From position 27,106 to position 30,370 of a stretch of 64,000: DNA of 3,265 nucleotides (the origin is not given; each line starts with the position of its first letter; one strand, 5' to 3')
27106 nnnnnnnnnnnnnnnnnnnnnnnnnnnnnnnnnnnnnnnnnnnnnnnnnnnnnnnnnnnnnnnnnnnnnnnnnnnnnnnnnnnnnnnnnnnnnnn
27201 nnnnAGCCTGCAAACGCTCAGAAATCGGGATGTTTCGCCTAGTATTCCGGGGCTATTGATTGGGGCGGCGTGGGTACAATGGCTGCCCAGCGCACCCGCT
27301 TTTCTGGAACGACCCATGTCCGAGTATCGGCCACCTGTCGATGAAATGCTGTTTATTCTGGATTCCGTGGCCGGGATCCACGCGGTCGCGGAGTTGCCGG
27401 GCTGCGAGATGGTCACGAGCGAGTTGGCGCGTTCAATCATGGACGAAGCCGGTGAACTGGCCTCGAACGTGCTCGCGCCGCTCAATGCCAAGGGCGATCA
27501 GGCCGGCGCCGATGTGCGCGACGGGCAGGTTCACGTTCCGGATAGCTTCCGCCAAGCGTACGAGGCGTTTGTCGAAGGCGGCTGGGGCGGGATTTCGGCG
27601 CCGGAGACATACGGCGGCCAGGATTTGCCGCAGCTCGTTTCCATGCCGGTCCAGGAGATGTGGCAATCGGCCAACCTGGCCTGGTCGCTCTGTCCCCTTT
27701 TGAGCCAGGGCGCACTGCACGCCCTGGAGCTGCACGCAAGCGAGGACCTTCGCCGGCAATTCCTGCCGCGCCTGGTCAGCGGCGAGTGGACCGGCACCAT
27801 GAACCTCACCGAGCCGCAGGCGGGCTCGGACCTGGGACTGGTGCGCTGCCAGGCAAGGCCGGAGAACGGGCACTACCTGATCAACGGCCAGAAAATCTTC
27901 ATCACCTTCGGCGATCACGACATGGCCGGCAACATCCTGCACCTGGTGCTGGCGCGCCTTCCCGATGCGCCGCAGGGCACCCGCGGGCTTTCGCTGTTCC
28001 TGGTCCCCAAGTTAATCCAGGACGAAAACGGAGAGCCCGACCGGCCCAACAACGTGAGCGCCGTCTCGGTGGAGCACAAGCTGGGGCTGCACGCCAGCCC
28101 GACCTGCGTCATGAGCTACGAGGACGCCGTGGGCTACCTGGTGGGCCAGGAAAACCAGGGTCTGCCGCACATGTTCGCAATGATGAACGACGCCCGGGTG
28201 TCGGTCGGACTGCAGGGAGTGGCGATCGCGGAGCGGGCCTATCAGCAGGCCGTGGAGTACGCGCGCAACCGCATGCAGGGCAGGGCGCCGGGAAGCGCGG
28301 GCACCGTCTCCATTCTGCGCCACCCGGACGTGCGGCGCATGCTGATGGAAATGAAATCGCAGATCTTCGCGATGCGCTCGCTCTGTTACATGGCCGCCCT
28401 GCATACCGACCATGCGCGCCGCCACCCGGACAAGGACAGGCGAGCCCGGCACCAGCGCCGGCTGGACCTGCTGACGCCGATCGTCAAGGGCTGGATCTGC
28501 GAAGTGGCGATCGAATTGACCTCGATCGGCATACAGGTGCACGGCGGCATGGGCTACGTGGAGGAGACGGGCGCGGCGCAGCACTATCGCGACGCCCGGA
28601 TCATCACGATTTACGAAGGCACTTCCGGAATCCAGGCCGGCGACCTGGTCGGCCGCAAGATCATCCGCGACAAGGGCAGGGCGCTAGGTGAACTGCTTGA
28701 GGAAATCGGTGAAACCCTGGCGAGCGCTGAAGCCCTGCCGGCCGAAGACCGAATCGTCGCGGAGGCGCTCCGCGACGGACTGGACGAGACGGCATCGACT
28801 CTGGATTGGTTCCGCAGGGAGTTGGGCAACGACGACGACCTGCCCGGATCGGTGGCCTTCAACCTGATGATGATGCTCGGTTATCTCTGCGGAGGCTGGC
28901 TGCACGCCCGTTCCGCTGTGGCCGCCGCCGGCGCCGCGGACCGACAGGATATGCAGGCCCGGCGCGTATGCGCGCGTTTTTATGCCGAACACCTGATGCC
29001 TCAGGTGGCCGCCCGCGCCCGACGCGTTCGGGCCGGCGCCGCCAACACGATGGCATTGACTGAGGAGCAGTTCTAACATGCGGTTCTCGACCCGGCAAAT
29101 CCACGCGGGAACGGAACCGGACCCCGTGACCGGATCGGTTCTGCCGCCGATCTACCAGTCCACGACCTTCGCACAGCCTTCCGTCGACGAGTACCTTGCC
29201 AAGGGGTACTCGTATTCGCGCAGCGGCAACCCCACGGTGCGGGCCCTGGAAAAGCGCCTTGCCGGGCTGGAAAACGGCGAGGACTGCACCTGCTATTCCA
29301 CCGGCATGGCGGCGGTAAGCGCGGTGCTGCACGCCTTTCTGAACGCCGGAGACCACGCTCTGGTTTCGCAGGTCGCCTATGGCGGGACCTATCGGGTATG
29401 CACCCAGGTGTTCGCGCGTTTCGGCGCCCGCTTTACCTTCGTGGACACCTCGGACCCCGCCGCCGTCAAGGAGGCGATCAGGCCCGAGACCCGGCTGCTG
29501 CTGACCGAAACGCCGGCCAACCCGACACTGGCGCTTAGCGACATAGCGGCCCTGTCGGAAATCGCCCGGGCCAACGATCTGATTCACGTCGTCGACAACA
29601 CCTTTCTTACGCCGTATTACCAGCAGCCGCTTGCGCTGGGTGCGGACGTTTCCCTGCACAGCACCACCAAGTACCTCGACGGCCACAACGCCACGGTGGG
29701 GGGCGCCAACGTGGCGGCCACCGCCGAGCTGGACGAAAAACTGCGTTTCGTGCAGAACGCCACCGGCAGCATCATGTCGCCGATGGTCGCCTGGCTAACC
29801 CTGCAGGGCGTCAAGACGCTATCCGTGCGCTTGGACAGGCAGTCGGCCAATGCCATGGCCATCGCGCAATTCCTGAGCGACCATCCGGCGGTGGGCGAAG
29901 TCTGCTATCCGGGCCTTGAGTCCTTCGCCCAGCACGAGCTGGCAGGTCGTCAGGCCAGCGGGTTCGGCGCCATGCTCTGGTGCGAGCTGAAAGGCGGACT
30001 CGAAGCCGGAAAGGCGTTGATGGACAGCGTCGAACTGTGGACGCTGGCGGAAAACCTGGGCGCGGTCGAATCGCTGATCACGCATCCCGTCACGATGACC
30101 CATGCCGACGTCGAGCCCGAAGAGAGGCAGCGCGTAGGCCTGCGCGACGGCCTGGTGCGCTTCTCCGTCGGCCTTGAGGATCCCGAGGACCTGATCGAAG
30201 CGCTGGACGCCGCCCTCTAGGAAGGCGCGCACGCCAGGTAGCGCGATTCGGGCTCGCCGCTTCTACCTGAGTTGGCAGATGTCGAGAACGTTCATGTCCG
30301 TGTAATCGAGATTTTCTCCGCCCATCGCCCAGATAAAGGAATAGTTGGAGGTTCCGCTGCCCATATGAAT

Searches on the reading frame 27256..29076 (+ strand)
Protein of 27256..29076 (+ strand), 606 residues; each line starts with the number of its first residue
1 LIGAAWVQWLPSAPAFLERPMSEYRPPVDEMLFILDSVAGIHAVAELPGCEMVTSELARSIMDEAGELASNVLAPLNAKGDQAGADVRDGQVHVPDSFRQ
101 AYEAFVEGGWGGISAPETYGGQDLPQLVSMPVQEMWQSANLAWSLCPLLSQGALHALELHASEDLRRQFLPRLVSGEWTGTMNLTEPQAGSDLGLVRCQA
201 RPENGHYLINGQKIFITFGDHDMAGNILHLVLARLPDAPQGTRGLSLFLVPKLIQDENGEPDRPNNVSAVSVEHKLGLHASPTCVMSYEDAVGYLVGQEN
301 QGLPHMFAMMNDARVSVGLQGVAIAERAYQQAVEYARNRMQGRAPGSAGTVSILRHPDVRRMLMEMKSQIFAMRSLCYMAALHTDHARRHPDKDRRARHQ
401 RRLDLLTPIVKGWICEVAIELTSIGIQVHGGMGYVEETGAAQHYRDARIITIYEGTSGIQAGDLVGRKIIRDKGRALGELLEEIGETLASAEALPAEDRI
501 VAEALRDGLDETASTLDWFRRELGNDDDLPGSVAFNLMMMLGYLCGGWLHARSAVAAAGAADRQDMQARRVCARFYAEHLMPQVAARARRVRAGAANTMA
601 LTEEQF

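Call 10: search_protein_families(library=pfam, proteins=[window:27256-29076:+], max_evalue=0.0001)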
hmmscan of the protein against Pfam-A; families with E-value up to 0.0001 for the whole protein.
window:27256-29076:+ (606 aa): 6 families
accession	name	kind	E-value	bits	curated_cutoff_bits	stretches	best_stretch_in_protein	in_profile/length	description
PF00441.29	Acyl-CoA_dh_1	-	1.7e-25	90.4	22.4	1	300-463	1-144/150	Acyl-CoA dehydrogenase, C-terminal domain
PF12806.12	Acyl-CoA_dh_C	-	2.7e-20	73.2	30.3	1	480-601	1-123/124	Acetyl-CoA dehydrogenase C-terminal like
PF02770.24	Acyl-CoA_dh_M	-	2.9e-13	50.2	33.3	1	182-290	2-96/97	Acyl-CoA dehydrogenase, middle domain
PF02771.21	Acyl-CoA_dh_N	-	6.5e-10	39.8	22.9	1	58-177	4-113/113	Acyl-CoA dehydrogenase, N-terminal domain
PF22924.1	ACOX_C_alpha1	-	4.4e-09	36.8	27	1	309-457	3-157/169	Acyl-CoA oxidase, C-alpha1 domain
PF08028.16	Acyl-CoA_dh_2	-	2.2e-07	31.7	22.7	1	318-457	4-133/134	Acyl-CoA dehydrogenase, C-terminal domain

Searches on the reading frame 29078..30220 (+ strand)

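Call 10: search_protein_families(library=pfam, proteins=[window:29078-30220:+], max_evalue=0.0001)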
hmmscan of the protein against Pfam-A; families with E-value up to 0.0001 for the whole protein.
window:29078-30220:+ (380 aa): 2 families
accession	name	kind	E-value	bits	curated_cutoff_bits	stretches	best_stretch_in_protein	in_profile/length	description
PF01053.26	Cys_Met_Meta_PP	-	1.4e-140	468.7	27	1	4-380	1-380/381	Cys/Met metabolism PLP-dependent enzyme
PF00155.27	Aminotran_1_2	-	1.8e-06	27.8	19.7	1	47-184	36-196/361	Aminotransferase class I and II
